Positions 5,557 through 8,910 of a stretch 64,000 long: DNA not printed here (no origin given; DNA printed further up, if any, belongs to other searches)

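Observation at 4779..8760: T9SS-secreted PGRP/amidase_2-type peptidoglycan amidase preceded by YkoF-like and Cys-less thioredoxin-like lipoprotein genes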

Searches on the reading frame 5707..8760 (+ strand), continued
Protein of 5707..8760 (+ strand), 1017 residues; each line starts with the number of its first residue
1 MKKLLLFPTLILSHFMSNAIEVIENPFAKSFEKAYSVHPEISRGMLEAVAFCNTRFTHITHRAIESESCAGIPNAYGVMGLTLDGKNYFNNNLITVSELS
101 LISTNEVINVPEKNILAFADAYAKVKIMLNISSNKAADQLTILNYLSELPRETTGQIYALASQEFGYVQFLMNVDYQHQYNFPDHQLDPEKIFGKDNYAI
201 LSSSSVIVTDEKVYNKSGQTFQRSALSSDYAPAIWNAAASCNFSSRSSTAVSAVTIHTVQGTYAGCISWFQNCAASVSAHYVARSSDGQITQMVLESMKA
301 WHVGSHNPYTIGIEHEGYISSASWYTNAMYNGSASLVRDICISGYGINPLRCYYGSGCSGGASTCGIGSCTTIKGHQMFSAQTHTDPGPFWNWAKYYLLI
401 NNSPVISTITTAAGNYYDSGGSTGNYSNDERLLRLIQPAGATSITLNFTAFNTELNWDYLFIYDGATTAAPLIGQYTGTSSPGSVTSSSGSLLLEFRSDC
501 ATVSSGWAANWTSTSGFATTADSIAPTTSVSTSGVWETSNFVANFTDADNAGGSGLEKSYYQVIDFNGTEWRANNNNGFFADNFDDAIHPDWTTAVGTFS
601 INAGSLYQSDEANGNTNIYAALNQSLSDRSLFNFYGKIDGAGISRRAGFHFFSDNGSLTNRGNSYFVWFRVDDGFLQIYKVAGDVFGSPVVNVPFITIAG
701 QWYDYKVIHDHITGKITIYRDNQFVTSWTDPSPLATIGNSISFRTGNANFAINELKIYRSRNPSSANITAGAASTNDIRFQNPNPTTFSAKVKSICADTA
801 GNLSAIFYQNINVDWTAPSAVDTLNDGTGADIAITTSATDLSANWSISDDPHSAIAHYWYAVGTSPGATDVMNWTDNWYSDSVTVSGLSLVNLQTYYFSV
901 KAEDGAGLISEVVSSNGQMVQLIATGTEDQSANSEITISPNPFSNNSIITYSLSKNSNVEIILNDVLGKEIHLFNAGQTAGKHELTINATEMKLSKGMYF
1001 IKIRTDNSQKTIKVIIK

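Call 7: find_homologous_proteins(query=window:5707-8760:+, max_evalue=0.00001)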
Query window:5707-8760:+ (1017 aa): 2868 proteins with E <= 0.00001 among 8000 candidates; the best 120 are listed.
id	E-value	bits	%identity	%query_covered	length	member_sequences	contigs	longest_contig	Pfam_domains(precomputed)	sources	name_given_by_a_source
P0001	0.0e+0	2280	99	100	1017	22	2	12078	PF00431.27,PF18962.8,PF01510.31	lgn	-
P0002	0.0e+0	1778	76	100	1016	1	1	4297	PF00431.27,PF18962.8,PF01510.31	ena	-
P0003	0.0e+0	1773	76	100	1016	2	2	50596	PF00431.27,PF18962.8,PF01510.31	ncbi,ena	-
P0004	0.0e+0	1741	74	100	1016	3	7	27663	PF00431.27,PF18962.8,PF01510.31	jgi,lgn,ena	-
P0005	0.0e+0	1728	74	100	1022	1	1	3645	PF00431.27,PF18962.8,PF01510.31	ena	-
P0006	0.0e+0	1723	73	100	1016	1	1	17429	PF00431.27,PF18962.8,PF01510.31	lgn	-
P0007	0.0e+0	1654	71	100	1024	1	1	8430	PF00431.27,PF18962.8,PF01510.31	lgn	-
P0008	0.0e+0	1649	70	100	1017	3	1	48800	PF00431.27,PF18962.8,PF01510.31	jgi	-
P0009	0.0e+0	1635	75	92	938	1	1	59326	PF00431.27,PF18962.8,PF01510.31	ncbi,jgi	ncbi:MAG TPA: N-acetylmuramoyl-L-alanine amidase, partial [Bacteroidia bacterium]|jgi:hypothetical p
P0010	0.0e+0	1634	70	100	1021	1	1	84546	PF00431.27,PF18962.8,PF01510.31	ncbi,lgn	-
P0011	0.0e+0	1628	70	100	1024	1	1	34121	PF00431.27,PF18962.8,PF01510.31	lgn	-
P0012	0.0e+0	1626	70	100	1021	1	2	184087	PF00431.27,PF18962.8,PF01510.31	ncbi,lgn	-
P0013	0.0e+0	1625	70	100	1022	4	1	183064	PF00431.27,PF18962.8,PF01510.31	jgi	jgi:hypothetical protein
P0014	0.0e+0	1619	69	100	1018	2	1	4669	PF00431.27,PF18962.8,PF01510.31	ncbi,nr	ncbi:MAG: N-acetylmuramoyl-L-alanine amidase [Bacteroidia bacterium]|nr:N-acetylmuramoyl-L-alanine a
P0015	0.0e+0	1611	69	100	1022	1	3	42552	PF00431.27,PF18962.8,PF01510.31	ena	-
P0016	0.0e+0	1609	69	100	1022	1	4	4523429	PF00431.27,PF18962.8,PF01510.31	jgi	jgi:N-acetyl-anhydromuramyl-L-alanine amidase AmpD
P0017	0.0e+0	1604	68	100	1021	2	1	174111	PF00431.27,PF18962.8,PF01510.31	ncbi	-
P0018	0.0e+0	1594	68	100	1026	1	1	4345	PF00431.27,PF18962.8,PF01510.31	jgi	jgi:hypothetical protein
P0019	0.0e+0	1589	67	100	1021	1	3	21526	PF00431.27,PF18962.8,PF01510.31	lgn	-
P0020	0.0e+0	1587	68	100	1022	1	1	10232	PF00431.27,PF18962.8,PF01510.31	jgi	jgi:N-acetyl-anhydromuramyl-L-alanine amidase AmpD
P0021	0.0e+0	1586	68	100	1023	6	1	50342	PF00431.27,PF18962.8,PF01510.31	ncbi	ncbi:MAG: N-acetylmuramoyl-L-alanine amidase [Bacteroidota bacterium]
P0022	0.0e+0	1586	69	100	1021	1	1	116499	PF00431.27,PF18962.8,PF01510.31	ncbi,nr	ncbi:MAG: N-acetylmuramoyl-L-alanine amidase [Bacteroidetes bacterium]|nr:N-acetylmuramoyl-L-alanine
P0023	0.0e+0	1584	68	98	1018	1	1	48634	PF00431.27,PF18962.8,PF01510.31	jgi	jgi:hypothetical protein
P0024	0.0e+0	1581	68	100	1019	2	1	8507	PF00431.27,PF18962.8,PF01510.31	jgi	jgi:N-acetyl-anhydromuramyl-L-alanine amidase AmpD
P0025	0.0e+0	1580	68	100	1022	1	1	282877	PF00431.27,PF18962.8,PF01510.31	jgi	jgi:N-acetyl-anhydromuramyl-L-alanine amidase AmpD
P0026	0.0e+0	1580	69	98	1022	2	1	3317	PF00431.27,PF18962.8,PF01510.31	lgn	-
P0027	0.0e+0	1576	68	100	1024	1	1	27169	PF00431.27,PF18962.8,PF01510.31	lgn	-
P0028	0.0e+0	1576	69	100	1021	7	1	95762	PF00431.27,PF18962.8,PF01510.31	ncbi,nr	ncbi:MAG: N-acetylmuramoyl-L-alanine amidase [Bacteroidia bacterium]|nr:N-acetylmuramoyl-L-alanine a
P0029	0.0e+0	1575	67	100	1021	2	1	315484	PF00431.27,PF18962.8,PF01510.31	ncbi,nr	ncbi:MAG: N-acetylmuramyl-L-alanine amidase, negative regulator of AmpC, AmpD [Bacteroidota bacteriu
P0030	0.0e+0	1569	68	99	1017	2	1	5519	PF00431.27,PF18962.8,PF01510.31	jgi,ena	-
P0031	0.0e+0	1568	68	100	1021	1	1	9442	PF00431.27,PF18962.8,PF01510.31,PF13860.13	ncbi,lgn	-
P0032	0.0e+0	1564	67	100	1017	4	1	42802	PF00431.27,PF18962.8,PF01510.31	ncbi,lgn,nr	ncbi:MAG: N-acetylmuramyl-L-alanine amidase, negative regulator of AmpC, AmpD [Bacteroidetes bacteri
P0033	0.0e+0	1561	67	100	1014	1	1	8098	PF00431.27,PF18962.8,PF01510.31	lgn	-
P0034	0.0e+0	1560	68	100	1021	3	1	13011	PF00431.27,PF18962.8,PF01510.31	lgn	-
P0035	0.0e+0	1558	68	98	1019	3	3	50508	PF00431.27,PF18962.8,PF01510.31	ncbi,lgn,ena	-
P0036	0.0e+0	1557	67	100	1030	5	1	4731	PF00431.27,PF18962.8,PF01510.31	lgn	-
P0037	0.0e+0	1555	67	100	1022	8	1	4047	PF00431.27,PF18962.8,PF01510.31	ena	-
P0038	0.0e+0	1554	66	100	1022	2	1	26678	PF00431.27,PF18962.8,PF01510.31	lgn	-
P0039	0.0e+0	1553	67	100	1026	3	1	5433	PF00431.27,PF18962.8,PF01510.31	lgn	-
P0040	0.0e+0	1551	66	99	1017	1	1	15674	PF00431.27,PF18962.8,PF01510.31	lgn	-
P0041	0.0e+0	1549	68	100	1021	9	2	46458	PF00431.27,PF18962.8,PF01510.31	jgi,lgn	jgi:N-acetyl-anhydromuramyl-L-alanine amidase AmpD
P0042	0.0e+0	1548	67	99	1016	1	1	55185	PF00431.27,PF18962.8,PF01510.31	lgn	-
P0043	0.0e+0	1545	66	100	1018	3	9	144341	PF00431.27,PF18962.8,PF01510.31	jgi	jgi:N-acetyl-anhydromuramyl-L-alanine amidase AmpD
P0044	0.0e+0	1545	66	100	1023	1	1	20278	PF00431.27,PF18962.8,PF01510.31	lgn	-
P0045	0.0e+0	1543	66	100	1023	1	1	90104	PF00431.27,PF18962.8,PF01510.31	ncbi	ncbi:MAG: N-acetylmuramoyl-L-alanine amidase [Bacteroidota bacterium]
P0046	0.0e+0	1541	66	100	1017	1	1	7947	PF00431.27,PF18962.8,PF01510.31,PF13860.13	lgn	-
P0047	0.0e+0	1530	66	100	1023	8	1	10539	PF00431.27,PF18962.8,PF01510.31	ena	-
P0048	0.0e+0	1530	66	100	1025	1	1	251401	PF00431.27,PF18962.8,PF01510.31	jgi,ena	-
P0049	0.0e+0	1527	66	100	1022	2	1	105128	PF00431.27,PF18962.8,PF01510.31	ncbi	-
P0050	0.0e+0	1525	65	100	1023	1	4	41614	PF00431.27,PF18962.8,PF01510.31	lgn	-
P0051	0.0e+0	1525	66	98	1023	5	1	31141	PF00431.27,PF18962.8,PF01510.31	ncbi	ncbi:MAG: N-acetylmuramoyl-L-alanine amidase [Bacteroidia bacterium]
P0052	0.0e+0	1521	66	100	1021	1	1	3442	PF00431.27,PF18962.8,PF01510.31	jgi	jgi:N-acetyl-anhydromuramyl-L-alanine amidase AmpD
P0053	0.0e+0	1518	65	98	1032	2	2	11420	PF00431.27,PF18962.8,PF01510.31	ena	-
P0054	0.0e+0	1515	65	100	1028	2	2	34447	PF00431.27,PF18962.8,PF01510.31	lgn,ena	-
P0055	0.0e+0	1513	66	98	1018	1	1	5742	PF00431.27,PF18962.8,PF01510.31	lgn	-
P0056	0.0e+0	1511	66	100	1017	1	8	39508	PF00431.27,PF18962.8,PF01510.31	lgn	-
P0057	0.0e+0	1503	65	100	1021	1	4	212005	PF00431.27,PF18962.8,PF01510.31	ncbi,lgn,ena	-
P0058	0.0e+0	1497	63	100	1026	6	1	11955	PF00431.27,PF18962.8,PF01510.31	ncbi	ncbi:MAG: N-acetylmuramoyl-L-alanine amidase [Bacteroidia bacterium]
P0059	0.0e+0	1496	64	100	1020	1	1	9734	PF00431.27,PF18962.8,PF01510.31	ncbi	-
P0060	0.0e+0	1490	65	100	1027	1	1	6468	PF00431.27,PF18962.8,PF01510.31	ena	-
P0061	0.0e+0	1490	54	52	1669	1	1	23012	PF00431.27,PF00801.27,PF18962.8,PF01510.31,PF18911.7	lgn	-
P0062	0.0e+0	1478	64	100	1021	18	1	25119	PF00431.27,PF18962.8,PF01510.31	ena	-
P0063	0.0e+0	1466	64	100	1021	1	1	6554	PF00431.27,PF18962.8,PF01510.31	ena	-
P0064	0.0e+0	1449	62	100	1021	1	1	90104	PF00431.27,PF18962.8,PF01510.31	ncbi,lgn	ncbi:MAG: N-acetylmuramoyl-L-alanine amidase [Bacteroidota bacterium]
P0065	0.0e+0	1441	63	100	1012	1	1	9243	PF00431.27,PF18962.8,PF01510.31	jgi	jgi:hypothetical protein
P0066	0.0e+0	1437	62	100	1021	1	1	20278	PF00431.27,PF18962.8,PF01510.31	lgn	-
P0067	0.0e+0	1432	54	52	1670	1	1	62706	PF00431.27,PF00801.27,PF18962.8,PF01510.31,PF18911.7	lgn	-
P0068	0.0e+0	1406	55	52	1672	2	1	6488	PF00431.27,PF00801.27,PF18962.8,PF01510.31,PF18911.7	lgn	-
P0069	0.0e+0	1380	56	52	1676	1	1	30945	PF00431.27,PF00801.27,PF18962.8,PF01510.31,PF18911.7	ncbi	-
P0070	0.0e+0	1339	50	96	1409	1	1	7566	PF00431.27,PF18962.8,PF01510.31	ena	-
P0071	0.0e+0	1326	71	78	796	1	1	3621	PF00431.27,PF01510.31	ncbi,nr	ncbi:MAG: N-acetylmuramoyl-L-alanine amidase, partial [Bacteroidota bacterium]|nr:N-acetylmuramoyl-L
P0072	0.0e+0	1308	72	78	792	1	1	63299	PF00431.27,PF18962.8,PF01510.31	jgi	jgi:hypothetical protein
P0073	0.0e+0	1303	59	100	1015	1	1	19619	PF00431.27,PF18962.8,PF01510.31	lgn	-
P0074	0.0e+0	1301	58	35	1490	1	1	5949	PF00431.27,PF00801.27,PF18962.8,PF01510.31,PF18911.7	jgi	jgi:PKD repeat protein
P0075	0.0e+0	1299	57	100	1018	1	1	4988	PF00431.27,PF18962.8,PF01510.31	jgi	jgi:N-acetyl-anhydromuramyl-L-alanine amidase AmpD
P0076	0.0e+0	1297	59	100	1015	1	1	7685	PF00431.27,PF18962.8,PF01510.31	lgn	-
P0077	0.0e+0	1283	48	80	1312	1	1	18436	PF00431.27,PF01510.31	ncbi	-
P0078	0.0e+0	1281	57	100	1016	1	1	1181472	PF00431.27,PF18962.8,PF01510.31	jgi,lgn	jgi:N-acetyl-anhydromuramyl-L-alanine amidase AmpD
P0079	0.0e+0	1267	57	100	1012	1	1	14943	PF00431.27,PF18962.8,PF01510.31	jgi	jgi:N-acetyl-anhydromuramyl-L-alanine amidase AmpD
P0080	0.0e+0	1266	56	100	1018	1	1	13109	PF00431.27,PF18962.8,PF01510.31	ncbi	ncbi:MAG: N-acetylmuramoyl-L-alanine amidase [Bacteroidia bacterium]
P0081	0.0e+0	1263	48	78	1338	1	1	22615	PF00431.27,PF18962.8,PF01510.31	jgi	jgi:N-acetyl-anhydromuramyl-L-alanine amidase AmpD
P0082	0.0e+0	1259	56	100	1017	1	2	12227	PF00431.27,PF18962.8,PF01510.31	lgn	-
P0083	0.0e+0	1250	56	100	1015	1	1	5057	PF00431.27,PF18962.8,PF01510.31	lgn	-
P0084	0.0e+0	1249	47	78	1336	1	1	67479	PF00431.27,PF18962.8,PF01510.31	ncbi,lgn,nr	ncbi:MAG: N-acetylmuramoyl-L-alanine amidase [Bacteroidetes bacterium]|nr:N-acetylmuramoyl-L-alanine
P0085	0.0e+0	1238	56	100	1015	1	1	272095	PF00431.27,PF18962.8,PF01510.31,PF00041.28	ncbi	-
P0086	0.0e+0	1220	55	100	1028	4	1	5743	PF00431.27,PF18962.8,PF01510.31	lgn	-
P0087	0.0e+0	1213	55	98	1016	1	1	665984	PF00431.27,PF18962.8,PF01510.31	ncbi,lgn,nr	ncbi:MAG: N-acetylmuramoyl-L-alanine amidase [Bacteroidota bacterium]|nr:N-acetylmuramoyl-L-alanine 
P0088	0.0e+0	1213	53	100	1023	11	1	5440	PF00431.27,PF18962.8,PF01510.31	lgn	-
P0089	0.0e+0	1208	55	100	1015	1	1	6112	PF00431.27,PF18962.8,PF01510.31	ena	-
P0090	0.0e+0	1202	54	100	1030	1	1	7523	PF00431.27,PF18962.8,PF01510.31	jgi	-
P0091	0.0e+0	1201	54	100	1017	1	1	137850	PF00431.27,PF18962.8,PF01510.31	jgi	jgi:N-acetyl-anhydromuramyl-L-alanine amidase AmpD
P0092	0.0e+0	1201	54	100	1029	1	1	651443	PF00431.27,PF18962.8,PF01510.31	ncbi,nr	ncbi:MAG: N-acetylmuramoyl-L-alanine amidase [Bacteroidetes bacterium]|nr:N-acetylmuramoyl-L-alanine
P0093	0.0e+0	1200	54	100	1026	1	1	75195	PF00431.27,PF18962.8,PF01510.31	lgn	-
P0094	0.0e+0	1200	55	100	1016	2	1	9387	PF00431.27,PF18962.8,PF01510.31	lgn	-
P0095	0.0e+0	1197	54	100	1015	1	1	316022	PF00431.27,PF18962.8,PF01510.31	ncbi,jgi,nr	ncbi:MAG: N-acetylmuramyl-L-alanine amidase, negative regulator of AmpC, AmpD [Bacteroidetes bacteri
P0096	0.0e+0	1197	54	100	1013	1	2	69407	PF00431.27,PF18962.8,PF01510.31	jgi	jgi:N-acetyl-anhydromuramyl-L-alanine amidase AmpD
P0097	0.0e+0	1195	54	100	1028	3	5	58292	PF00431.27,PF18962.8,PF01510.31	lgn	-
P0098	0.0e+0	1193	54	100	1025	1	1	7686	PF00431.27,PF18962.8,PF01510.31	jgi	jgi:N-acetyl-anhydromuramyl-L-alanine amidase AmpD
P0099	0.0e+0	1191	54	100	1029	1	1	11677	PF00431.27,PF18962.8,PF01510.31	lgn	-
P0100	0.0e+0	1190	54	100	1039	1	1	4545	PF00431.27,PF18962.8,PF01510.31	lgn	-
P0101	0.0e+0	1190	54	100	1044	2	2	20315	PF00431.27,PF18962.8,PF01510.31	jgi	jgi:hypothetical protein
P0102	0.0e+0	1187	53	100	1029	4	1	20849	PF00431.27,PF18962.8,PF01510.31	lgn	-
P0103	0.0e+0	1186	53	98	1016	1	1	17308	PF00431.27,PF18962.8,PF01510.31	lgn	-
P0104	0.0e+0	1185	53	100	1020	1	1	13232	PF00431.27,PF18962.8,PF01510.31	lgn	-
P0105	0.0e+0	1185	53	100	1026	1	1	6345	PF00431.27,PF18962.8,PF01510.31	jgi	jgi:N-acetyl-anhydromuramyl-L-alanine amidase AmpD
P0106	0.0e+0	1184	53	100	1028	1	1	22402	PF00431.27,PF18962.8,PF01510.31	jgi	jgi:N-acetyl-anhydromuramyl-L-alanine amidase AmpD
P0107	0.0e+0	1184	54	100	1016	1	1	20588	PF00431.27,PF18962.8,PF01510.31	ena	-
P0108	0.0e+0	1183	54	100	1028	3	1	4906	PF00431.27,PF18962.8,PF01510.31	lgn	-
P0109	0.0e+0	1183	54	100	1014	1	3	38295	PF00431.27,PF18962.8,PF01510.31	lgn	-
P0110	0.0e+0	1182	54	100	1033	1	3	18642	PF00431.27,PF18962.8,PF01510.31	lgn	-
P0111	0.0e+0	1181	55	100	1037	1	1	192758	PF00431.27,PF18962.8,PF01510.31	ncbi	-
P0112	0.0e+0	1181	53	99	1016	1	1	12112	PF00431.27,PF18962.8,PF01510.31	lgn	-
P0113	0.0e+0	1180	52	100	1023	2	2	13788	PF00431.27,PF18962.8,PF01510.31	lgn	-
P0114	0.0e+0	1180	53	100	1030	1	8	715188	PF00431.27,PF18962.8,PF01510.31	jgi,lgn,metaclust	metaclust:\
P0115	0.0e+0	1179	53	100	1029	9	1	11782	PF00431.27,PF18962.8,PF01510.31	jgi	jgi:N-acetyl-anhydromuramyl-L-alanine amidase AmpD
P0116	0.0e+0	1179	53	100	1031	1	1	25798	PF00431.27,PF18962.8,PF01510.31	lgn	-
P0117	0.0e+0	1178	54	100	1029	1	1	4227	PF00431.27,PF18962.8,PF01510.31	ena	-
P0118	0.0e+0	1178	54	98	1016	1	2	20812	PF00431.27,PF18962.8,PF01510.31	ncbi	-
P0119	0.0e+0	1177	54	100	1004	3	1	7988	PF00431.27,PF18962.8,PF01510.31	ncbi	-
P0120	0.0e+0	1177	54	100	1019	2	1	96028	PF00431.27,PF18962.8,PF01510.31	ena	-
